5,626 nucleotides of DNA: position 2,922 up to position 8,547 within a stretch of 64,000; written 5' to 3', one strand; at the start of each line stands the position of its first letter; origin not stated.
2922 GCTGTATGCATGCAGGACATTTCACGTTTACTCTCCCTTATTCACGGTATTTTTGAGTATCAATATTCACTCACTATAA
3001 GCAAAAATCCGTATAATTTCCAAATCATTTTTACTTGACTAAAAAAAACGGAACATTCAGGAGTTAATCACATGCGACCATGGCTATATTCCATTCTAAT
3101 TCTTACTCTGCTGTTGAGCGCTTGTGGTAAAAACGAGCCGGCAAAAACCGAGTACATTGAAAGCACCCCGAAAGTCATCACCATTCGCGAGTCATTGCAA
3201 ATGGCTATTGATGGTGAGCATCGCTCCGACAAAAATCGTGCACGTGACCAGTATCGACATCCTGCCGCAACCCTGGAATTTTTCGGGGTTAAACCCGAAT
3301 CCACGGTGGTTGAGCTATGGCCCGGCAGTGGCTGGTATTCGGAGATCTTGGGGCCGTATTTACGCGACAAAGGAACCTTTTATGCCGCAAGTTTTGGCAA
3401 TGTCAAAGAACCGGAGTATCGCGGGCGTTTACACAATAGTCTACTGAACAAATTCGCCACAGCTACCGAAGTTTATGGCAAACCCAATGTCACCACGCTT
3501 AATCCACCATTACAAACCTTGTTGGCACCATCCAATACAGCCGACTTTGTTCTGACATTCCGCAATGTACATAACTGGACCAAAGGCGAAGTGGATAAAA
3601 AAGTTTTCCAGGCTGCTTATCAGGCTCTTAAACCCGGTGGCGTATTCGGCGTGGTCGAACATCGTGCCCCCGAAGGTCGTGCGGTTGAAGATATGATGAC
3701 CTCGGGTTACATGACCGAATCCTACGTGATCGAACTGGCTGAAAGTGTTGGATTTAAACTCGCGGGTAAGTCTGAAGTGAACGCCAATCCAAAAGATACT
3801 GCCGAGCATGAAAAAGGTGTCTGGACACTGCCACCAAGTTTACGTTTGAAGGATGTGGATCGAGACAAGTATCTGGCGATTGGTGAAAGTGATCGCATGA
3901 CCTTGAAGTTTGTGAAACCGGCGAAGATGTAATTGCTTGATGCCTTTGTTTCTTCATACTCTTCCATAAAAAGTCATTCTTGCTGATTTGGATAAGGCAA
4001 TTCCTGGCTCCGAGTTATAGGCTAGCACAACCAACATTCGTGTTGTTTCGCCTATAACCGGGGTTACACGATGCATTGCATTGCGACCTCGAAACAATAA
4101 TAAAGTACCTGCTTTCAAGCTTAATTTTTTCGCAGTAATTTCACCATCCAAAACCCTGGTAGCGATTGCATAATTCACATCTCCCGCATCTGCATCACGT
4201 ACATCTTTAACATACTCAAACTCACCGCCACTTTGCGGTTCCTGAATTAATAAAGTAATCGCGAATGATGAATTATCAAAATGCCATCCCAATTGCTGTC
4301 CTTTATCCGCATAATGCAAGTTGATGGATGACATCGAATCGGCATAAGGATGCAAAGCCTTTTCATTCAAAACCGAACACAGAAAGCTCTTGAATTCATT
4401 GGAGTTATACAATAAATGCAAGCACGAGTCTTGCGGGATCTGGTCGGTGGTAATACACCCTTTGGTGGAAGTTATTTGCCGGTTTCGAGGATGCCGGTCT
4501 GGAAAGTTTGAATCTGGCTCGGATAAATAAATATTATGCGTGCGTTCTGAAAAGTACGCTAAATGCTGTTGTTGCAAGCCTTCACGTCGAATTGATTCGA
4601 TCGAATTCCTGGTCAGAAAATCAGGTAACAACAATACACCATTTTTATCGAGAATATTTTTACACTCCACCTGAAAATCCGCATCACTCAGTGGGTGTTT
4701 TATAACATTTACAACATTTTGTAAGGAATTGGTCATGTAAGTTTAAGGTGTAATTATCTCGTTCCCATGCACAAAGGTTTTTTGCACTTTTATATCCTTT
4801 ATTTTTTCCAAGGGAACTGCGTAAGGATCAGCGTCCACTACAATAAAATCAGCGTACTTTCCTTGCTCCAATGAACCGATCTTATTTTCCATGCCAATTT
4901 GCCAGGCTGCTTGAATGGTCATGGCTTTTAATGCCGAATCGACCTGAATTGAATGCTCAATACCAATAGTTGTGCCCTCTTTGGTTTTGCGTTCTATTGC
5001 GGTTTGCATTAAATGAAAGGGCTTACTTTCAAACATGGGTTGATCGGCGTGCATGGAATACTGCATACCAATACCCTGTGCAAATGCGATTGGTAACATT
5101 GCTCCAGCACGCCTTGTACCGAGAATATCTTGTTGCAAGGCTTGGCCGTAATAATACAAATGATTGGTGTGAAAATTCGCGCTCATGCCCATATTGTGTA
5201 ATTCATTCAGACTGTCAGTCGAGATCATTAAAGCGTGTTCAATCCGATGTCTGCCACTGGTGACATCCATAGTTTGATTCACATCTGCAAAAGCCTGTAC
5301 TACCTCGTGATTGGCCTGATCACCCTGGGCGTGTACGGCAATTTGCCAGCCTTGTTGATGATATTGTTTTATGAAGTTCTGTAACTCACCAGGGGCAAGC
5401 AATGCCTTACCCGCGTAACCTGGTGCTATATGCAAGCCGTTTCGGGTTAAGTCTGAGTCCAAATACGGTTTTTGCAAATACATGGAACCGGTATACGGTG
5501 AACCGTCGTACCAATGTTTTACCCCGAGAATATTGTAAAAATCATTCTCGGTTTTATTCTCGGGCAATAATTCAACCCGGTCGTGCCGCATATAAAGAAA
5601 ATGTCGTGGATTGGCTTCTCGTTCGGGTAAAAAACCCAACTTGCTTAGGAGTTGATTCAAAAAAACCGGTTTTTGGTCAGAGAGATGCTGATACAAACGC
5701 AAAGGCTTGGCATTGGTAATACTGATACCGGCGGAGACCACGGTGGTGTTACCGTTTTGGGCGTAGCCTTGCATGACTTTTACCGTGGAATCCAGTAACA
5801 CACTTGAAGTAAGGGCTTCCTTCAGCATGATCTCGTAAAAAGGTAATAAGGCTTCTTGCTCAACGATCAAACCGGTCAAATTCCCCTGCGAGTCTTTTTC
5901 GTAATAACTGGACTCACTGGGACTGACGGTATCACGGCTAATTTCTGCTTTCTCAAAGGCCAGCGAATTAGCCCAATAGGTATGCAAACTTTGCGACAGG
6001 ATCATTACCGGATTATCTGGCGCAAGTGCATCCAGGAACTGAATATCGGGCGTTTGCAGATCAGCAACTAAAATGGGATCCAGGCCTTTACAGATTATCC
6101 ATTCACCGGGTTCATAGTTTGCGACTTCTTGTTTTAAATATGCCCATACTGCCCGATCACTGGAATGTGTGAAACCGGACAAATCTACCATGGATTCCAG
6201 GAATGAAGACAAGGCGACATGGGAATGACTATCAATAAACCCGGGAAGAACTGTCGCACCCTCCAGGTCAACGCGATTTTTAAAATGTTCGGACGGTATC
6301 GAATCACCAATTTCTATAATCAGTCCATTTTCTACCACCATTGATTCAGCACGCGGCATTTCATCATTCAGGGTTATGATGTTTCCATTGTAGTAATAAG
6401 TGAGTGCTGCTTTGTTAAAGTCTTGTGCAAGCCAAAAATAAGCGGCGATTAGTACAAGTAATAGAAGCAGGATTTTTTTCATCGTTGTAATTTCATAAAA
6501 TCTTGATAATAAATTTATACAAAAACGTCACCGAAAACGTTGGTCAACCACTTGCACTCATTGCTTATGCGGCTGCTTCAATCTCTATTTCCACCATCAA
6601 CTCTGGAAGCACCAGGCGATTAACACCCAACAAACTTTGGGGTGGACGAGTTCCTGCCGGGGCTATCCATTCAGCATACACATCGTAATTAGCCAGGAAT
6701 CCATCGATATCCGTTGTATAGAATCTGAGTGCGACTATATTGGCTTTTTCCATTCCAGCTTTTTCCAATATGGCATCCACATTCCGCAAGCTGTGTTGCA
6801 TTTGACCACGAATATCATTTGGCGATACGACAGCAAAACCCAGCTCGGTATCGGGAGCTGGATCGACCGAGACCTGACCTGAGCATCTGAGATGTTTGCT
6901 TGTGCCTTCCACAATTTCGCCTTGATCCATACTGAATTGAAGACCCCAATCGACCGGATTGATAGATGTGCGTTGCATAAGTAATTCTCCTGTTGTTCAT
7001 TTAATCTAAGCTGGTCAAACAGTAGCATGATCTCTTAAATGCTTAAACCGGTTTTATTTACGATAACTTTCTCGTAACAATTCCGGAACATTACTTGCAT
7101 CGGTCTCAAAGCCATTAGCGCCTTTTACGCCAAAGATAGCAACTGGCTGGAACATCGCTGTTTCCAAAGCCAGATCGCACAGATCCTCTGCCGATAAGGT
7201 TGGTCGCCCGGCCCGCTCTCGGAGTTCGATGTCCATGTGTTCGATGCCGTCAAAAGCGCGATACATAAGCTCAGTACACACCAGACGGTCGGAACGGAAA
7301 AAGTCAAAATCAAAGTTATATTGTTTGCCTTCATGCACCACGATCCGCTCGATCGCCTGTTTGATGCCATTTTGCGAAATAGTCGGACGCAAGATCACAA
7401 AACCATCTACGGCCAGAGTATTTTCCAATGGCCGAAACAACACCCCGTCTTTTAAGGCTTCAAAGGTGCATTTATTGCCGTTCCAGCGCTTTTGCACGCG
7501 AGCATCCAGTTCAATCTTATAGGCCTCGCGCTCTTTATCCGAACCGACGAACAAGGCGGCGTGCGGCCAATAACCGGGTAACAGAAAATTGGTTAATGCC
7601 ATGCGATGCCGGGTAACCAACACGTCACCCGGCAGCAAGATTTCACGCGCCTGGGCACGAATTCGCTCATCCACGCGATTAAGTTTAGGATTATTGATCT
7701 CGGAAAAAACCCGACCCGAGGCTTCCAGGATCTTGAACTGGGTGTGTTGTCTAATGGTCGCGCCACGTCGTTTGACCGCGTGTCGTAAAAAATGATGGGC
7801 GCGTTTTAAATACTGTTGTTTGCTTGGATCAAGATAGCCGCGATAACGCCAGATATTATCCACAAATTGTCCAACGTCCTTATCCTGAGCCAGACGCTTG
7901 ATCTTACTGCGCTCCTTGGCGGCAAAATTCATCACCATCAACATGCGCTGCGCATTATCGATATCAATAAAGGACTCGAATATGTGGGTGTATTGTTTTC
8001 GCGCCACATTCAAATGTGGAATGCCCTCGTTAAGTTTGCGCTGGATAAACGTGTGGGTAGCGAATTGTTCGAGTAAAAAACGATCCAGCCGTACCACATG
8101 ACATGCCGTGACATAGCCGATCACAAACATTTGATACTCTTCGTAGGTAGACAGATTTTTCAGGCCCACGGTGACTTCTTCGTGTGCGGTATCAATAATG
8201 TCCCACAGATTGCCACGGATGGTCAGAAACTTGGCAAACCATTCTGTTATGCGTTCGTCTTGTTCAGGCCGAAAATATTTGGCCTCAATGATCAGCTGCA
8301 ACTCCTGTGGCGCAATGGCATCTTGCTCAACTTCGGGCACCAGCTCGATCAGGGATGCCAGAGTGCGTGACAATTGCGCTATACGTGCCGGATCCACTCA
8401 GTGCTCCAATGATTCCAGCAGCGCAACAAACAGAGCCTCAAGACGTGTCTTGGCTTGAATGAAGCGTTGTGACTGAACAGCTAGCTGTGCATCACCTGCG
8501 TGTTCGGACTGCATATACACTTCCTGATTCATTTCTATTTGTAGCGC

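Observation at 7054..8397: YiiX-like permuted-papain protein with an unrecognised 270-aa N-terminal domain, start abutting the hutG stop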

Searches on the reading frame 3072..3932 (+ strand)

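Call 5: search_protein_families(library=pfam, proteins=[window:3072-3932:+], max_evalue=0.01)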
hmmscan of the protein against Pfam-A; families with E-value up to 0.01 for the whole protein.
window:3072-3932:+ (286 aa): 2 families
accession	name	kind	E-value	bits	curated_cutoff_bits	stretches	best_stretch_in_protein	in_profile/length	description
PF08241.18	Methyltransf_11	-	0.0025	18.8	21.2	1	136-192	39-93/95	Methyltransferase domain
PF13649.12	Methyltransf_25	-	0.0033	18.5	27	1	136-190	44-97/97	Methyltransferase domain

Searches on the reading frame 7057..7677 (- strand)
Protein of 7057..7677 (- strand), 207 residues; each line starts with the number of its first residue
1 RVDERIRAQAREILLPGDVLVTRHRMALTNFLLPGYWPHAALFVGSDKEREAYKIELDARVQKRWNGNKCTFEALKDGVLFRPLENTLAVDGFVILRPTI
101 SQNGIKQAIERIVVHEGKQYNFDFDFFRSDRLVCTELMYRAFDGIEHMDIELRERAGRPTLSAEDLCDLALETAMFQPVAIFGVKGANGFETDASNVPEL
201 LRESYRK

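Call 48: predict_structure(alignment_id=A3)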
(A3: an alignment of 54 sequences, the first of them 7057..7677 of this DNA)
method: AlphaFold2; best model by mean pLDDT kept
length: 207 residues; sequences in the alignment: 54
mean_pLDDT: 91.6   pTM: 0.90
mean pLDDT of the five models: 91.6, 91.4, 91.2, 89.3, 88.8
residues with pLDDT >= 90: 154; 70-90: 42; 50-70: 11; < 50: 0
segments of 3 or more residues with pLDDT < 50: none
pLDDT, mean of each block of 10 residues (from residue 1): 95 98 74 72 94 90 90 95 96 98 98 94 77 92 98 90 96 98 94 97 87
secondary structure, 60 per line:
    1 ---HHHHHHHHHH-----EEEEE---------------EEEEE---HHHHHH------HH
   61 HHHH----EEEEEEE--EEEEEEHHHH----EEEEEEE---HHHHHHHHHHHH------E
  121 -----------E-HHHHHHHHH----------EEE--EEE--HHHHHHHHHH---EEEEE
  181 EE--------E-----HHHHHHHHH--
elements in order: H4-13 E19-23 E39-43 H47-52 H59-64 E69-75 E78-83 H84-87 E92-98 H102-113 H134-142 E153-155 E158-160 H163-172 E176-182 H197-205
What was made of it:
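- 7057..7635 (-): C-terminal permuted NlpC/P60 (Peptidase_C92, YaeF/YiiX-like) catalytic domain, aa 255-447. Domain model pLDDT 91.6, pTM 0.90 (call 48).
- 7561..7563 (-): His279 codon (CAC), proposed catalytic histidine (YiiX His49). It opens a beta strand in the model (call 48).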

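Call 50: fold_search(model_id=the predicted structure, library=pdb)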
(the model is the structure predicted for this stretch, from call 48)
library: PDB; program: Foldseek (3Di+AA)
matches with E <= 10: 174; with E <= 0.001: 1
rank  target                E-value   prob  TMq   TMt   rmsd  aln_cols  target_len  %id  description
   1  2if6_B                2.9e-04  1.00  0.50  0.56  11.6       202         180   17  Crystal structure of metalloprotein yiiX from Escherichia coli O157:H7, DUF1105 (released 2006-10-03)
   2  3kw0_B                1.3e-02  0.96  0.43  0.45  10.6       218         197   14  Crystal structure of Cysteine peptidase (NP_982244.1) from BACILLUS CEREUS ATCC 10987 at 2.50 A resolution (released 2009-12-15)
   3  3kw0_C                1.3e-02  0.99  0.52  0.54   4.3       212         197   13  Crystal structure of Cysteine peptidase (NP_982244.1) from BACILLUS CEREUS ATCC 10987 at 2.50 A resolution (released 2009-12-15)
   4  3kw0_D                2.0e-02  0.93  0.43  0.46  10.7       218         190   15  Crystal structure of Cysteine peptidase (NP_982244.1) from BACILLUS CEREUS ATCC 10987 at 2.50 A resolution (released 2009-12-15)
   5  3kw0_A                3.6e-02  0.91  0.45  0.48  10.5       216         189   14  Crystal structure of Cysteine peptidase (NP_982244.1) from BACILLUS CEREUS ATCC 10987 at 2.50 A resolution (released 2009-12-15)
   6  3sdk_R                3.3e-01  0.06  0.21  0.19  16.8       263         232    8  Structure of yeast 20S open-gate proteasome with Compound 34 (released 2012-06-13)
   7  6z46_B                1.2e+00  0.02  0.20  0.19  18.0       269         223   11  Structure of the S. acidocaldarius 20S proteasome (Saci0613/Saci0662) (released 2020-08-05)
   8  5eg6_C                1.4e+00  0.02  0.14  0.09  14.3       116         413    9  CSL-RITA complex bound to DNA (released 2017-04-26)
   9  2f8x_C                1.4e+00  0.02  0.14  0.09  14.3       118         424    8  Crystal structure of activated Notch, CSL and MAML on HES-1 promoter DNA sequence (released 2006-04-04)
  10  4j2x_A                1.5e+00  0.03  0.16  0.10  13.4       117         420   10  CSL (RBP-Jk) with corepressor KyoT2 bound to DNA (released 2013-11-06)
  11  6z46_G                1.5e+00  0.02  0.19  0.18  17.5       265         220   12  Structure of the S. acidocaldarius 20S proteasome (Saci0613/Saci0662) (released 2020-08-05)
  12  7ohy_W                1.5e+00  0.01  0.12  0.11  18.5       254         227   12  Nog1-TAP associated immature ribosomal particles from S. cerevisiae after rpL34 expression shut down, population B (released 2021-11-03)
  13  3iag_C                1.8e+00  0.02  0.14  0.09  14.1       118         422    8  CSL (RBP-Jk) bound to HES-1 nonconsensus site (released 2009-11-10)
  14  9o3f_B                1.8e+00  0.01  0.17  0.16  17.0       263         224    8  Plasmodium falciparum 20S proteasome bound to inhibitor 296 (released 2025-11-12)
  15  6dcx_C                1.9e+00  0.06  0.14  0.15   8.2        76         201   12  iASPP-PP-1c structure and targeting of p53 (released 2019-05-15)
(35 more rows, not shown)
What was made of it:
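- Tried and rejected: A separate C-domain model was needed (calls 48, 50).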

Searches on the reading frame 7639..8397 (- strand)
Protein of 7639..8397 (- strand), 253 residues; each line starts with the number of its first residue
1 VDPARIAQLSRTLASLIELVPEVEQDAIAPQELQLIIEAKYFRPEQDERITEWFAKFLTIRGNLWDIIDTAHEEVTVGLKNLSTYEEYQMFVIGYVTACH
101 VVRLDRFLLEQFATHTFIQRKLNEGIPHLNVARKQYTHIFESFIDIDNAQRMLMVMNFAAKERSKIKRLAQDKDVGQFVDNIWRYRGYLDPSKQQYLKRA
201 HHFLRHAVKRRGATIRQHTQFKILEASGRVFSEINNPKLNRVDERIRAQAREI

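Call 29: search_protein_families(library=pfam, proteins=[window:7639-8397:-], max_evalue=10)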
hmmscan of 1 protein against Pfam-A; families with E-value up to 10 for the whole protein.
window:7639-8397:- (253 aa): 2 families
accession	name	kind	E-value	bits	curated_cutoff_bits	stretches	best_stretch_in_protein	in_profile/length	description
PF05426.18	Alginate_lyase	-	0.081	12.8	22.2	1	31-97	124-185/275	Alginate lyase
PF23318.1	DUF7085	-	0.16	12.2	27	1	132-196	98-157/170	Domain of unknown function (DUF7085)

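Call 32: search_protein_representatives(protein=window:7639-8397:-)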
Query: 253 residues. Proteins with E-value up to 0.001 (for the whole library): 144; up to 1e-10: 81; up to 1e-30: 22. The best 144 are listed.
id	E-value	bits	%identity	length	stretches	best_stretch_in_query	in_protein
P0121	3.2e-69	249.6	49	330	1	7-249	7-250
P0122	6.8e-67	242.0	53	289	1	6-226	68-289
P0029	1.4e-63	231.2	46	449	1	6-251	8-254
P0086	2.0e-48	181.6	43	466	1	9-236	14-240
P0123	5.3e-46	173.6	38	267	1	8-252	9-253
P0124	1.2e-42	162.6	36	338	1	9-246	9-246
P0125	5.5e-42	160.5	37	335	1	7-244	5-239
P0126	1.2e-41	159.4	39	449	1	7-251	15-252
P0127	1.2e-40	156.1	33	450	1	10-241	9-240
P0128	1.7e-39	152.4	35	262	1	5-250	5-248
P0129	2.2e-39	152.0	36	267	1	10-227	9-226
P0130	1.5e-38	149.3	41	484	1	56-237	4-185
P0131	7.1e-37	143.8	35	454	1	8-238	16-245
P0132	4.9e-36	141.0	36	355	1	10-235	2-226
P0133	8.6e-36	140.2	33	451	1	11-253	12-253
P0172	1.9e-16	76.9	26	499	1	8-241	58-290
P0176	1.1e-15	74.4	27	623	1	5-247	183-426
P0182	1.3e-13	67.7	42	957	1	39-144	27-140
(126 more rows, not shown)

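Call 56: search_protein_families(library=pfam, proteins=[P0176, P0182, P0172, P0130], max_evalue=0.01)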
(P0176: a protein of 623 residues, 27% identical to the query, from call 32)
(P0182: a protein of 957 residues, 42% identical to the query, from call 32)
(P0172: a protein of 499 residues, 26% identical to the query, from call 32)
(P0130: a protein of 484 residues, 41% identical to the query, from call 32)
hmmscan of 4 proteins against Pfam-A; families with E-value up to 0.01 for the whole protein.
P0176 (623 aa): 1 family
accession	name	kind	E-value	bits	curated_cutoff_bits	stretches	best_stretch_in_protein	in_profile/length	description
PF05708.18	Peptidase_C92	-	3.6e-10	40.6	27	1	434-561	3-117/166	Permuted papain-like amidase enzyme, YaeF/YiiX, C92 family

P0182 (957 aa): 0 families

P0172 (499 aa): 1 family
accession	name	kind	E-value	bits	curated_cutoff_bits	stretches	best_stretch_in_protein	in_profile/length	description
PF05708.18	Peptidase_C92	-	1.5e-14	54.8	27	1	304-464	2-149/166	Permuted papain-like amidase enzyme, YaeF/YiiX, C92 family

P0130 (484 aa): 1 family
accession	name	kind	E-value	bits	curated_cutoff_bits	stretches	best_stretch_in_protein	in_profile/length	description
PF05708.18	Peptidase_C92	-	3.8e-12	47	27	1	203-333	2-120/166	Permuted papain-like amidase enzyme, YaeF/YiiX, C92 family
